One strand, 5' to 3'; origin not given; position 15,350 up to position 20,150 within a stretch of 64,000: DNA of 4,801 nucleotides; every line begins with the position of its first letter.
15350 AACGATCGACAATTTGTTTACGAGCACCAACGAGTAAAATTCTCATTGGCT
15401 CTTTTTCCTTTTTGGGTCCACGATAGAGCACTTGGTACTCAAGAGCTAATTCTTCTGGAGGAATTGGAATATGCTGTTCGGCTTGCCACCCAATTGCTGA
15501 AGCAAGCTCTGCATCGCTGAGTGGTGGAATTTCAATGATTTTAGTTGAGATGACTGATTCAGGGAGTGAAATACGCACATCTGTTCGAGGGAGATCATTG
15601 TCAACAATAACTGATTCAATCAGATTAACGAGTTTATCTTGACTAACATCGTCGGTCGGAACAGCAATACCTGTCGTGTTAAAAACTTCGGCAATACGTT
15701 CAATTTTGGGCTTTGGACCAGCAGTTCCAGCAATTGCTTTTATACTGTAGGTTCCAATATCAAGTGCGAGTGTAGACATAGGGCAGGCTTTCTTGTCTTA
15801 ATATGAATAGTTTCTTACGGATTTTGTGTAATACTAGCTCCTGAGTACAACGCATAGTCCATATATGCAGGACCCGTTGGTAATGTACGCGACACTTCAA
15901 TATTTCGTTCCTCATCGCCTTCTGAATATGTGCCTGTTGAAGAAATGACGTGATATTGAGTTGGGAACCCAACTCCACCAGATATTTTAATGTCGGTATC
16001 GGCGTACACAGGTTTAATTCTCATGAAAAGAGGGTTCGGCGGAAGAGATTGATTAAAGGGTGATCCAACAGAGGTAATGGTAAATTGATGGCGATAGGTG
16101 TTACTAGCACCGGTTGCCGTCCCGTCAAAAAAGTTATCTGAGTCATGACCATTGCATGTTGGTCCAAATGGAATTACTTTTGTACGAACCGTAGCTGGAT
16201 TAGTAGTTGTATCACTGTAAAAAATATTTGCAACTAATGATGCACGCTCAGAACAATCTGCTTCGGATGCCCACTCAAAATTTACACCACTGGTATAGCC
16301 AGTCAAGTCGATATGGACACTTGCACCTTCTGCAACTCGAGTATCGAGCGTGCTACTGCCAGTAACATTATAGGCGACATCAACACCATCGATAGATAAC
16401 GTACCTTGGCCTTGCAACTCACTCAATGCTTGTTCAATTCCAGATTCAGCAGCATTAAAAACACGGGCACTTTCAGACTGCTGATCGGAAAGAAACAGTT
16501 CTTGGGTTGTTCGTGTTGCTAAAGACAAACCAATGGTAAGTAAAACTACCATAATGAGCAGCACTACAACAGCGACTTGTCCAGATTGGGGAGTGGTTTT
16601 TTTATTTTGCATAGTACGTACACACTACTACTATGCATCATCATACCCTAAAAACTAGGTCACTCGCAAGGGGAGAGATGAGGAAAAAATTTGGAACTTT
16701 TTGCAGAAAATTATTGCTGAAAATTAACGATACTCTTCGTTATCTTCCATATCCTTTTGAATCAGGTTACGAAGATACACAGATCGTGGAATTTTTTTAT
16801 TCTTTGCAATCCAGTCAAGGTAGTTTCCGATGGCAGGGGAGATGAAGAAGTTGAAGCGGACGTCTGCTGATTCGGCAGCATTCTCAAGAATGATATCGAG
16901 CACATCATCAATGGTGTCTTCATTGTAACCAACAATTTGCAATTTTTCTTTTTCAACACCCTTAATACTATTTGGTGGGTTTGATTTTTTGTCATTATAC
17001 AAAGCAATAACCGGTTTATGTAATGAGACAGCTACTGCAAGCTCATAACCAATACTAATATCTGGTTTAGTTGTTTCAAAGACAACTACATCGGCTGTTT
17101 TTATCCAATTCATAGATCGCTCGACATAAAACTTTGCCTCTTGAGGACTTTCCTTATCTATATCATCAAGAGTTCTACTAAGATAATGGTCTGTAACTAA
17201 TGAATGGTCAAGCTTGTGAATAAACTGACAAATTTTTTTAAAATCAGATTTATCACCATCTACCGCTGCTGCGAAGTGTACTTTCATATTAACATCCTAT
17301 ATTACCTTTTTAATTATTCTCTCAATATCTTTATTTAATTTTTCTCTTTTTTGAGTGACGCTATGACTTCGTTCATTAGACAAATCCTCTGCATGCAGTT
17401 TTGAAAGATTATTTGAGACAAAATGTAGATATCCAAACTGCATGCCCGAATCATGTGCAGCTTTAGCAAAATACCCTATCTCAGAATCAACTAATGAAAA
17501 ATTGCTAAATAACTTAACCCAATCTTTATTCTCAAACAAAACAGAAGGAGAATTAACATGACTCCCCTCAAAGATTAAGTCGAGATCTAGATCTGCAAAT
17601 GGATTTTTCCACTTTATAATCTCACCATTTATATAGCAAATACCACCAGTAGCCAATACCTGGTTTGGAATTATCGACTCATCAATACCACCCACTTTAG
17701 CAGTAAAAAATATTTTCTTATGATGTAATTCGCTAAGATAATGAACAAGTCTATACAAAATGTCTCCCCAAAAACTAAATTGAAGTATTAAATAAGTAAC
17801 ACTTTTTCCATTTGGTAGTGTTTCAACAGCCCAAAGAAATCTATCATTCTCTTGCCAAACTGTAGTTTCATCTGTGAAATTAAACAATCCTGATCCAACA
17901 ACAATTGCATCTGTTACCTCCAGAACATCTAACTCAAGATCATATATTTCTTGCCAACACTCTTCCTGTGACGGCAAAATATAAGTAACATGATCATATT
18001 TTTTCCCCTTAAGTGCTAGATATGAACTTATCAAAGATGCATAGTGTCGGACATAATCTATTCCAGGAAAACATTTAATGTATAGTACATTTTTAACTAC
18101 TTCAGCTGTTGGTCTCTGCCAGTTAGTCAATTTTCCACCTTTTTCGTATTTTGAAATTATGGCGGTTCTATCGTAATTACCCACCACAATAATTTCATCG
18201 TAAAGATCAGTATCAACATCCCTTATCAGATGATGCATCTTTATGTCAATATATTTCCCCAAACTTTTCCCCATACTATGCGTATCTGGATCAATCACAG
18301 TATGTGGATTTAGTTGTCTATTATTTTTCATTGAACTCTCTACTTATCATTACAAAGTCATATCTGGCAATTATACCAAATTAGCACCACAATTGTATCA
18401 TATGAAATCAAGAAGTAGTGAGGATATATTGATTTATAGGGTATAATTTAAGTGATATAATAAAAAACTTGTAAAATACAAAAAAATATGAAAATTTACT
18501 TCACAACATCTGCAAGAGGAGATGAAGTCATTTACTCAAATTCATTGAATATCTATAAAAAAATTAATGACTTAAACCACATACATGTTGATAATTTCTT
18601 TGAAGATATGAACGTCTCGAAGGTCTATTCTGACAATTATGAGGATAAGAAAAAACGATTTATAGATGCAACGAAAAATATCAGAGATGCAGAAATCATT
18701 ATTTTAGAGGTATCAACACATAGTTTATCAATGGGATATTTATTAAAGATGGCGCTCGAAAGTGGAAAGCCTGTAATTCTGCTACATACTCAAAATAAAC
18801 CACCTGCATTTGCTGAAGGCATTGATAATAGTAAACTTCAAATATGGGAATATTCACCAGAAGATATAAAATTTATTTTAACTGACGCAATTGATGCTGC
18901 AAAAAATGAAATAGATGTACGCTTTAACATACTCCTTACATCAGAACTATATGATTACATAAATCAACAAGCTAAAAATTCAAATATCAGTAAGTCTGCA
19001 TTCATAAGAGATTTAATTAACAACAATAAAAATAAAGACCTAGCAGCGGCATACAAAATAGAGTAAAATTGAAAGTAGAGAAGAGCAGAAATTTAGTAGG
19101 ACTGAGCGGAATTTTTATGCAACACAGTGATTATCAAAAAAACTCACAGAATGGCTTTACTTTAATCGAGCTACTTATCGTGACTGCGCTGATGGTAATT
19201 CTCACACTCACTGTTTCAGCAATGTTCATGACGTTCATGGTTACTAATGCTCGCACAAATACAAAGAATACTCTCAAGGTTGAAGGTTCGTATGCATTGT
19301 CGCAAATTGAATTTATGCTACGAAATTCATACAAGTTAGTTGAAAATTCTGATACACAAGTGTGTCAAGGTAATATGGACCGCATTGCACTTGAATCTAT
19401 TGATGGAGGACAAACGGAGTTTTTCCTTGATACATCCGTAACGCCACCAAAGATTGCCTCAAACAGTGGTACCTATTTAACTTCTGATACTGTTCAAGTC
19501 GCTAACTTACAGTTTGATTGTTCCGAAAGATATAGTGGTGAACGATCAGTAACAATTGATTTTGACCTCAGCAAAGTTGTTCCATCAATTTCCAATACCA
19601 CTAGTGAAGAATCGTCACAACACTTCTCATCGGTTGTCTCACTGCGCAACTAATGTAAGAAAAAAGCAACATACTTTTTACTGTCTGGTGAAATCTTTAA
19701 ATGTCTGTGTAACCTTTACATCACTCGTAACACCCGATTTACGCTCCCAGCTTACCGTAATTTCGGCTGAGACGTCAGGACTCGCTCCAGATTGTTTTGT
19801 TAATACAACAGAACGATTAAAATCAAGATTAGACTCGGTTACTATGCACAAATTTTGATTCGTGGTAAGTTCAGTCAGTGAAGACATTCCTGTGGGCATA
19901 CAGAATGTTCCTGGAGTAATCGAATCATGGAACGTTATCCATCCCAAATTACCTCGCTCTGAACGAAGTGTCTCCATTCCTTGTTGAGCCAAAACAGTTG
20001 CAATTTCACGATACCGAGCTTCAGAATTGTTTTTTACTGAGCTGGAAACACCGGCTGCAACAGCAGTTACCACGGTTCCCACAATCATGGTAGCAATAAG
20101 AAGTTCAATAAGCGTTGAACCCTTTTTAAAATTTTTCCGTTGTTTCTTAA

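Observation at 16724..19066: AT-rich three-gene insert in the pilus locus: two DNPH1/NDT-like-RHH fusion paralogs (one catalytic, one Glu-less) flanking a PNP-family gene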

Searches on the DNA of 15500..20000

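Call 91: search_rna_families(source=window, start=15500, end=20000, threshold=evalue, max_evalue=1)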
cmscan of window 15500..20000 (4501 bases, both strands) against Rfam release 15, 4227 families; matches with E-value up to 1: 2.
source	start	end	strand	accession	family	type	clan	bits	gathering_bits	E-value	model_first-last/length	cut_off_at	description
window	18580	18662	+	RF01603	snoR29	Gene; snRNA; snoRNA; CD-box;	-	27.7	50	0.78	1-84/84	no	small nucleolar RNA snoR29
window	16538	16686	-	RF02132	HOXB13-AS1_1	Gene; lncRNA;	-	20.9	60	0.31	1-136/136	no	HOXB13 antisense RNA 1 conserved region 1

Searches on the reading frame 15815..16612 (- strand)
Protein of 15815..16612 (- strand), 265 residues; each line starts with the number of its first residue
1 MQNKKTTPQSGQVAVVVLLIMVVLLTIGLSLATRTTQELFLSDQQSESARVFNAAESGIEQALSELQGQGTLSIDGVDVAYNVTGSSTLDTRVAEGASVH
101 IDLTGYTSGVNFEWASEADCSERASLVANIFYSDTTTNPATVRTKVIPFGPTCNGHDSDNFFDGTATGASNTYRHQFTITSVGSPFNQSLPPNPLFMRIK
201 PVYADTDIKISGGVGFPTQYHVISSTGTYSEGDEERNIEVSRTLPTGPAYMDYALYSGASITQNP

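Call 3: search_protein_families(library=pfam, proteins=[window:15815-16612:-], max_evalue=1)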
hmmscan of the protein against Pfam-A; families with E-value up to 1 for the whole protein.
window:15815-16612:- (265 aa): 1 family
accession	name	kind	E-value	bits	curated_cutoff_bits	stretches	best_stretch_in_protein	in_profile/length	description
PF14341.11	PilX_N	-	0.00015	22.1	25.5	1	15-60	6-51/51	PilX N-terminal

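Call 4: search_protein_families(library=ncbifam, proteins=[window:15815-16612:-], max_evalue=1)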
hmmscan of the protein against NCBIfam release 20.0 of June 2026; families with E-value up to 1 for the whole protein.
window:15815-16612:- (265 aa): 1 family
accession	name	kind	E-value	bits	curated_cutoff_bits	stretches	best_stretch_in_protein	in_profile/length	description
TIGR03094.1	sulfo_cyanin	equivalog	0.37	10.2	168.4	1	13-106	6-102/195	sulfocyanin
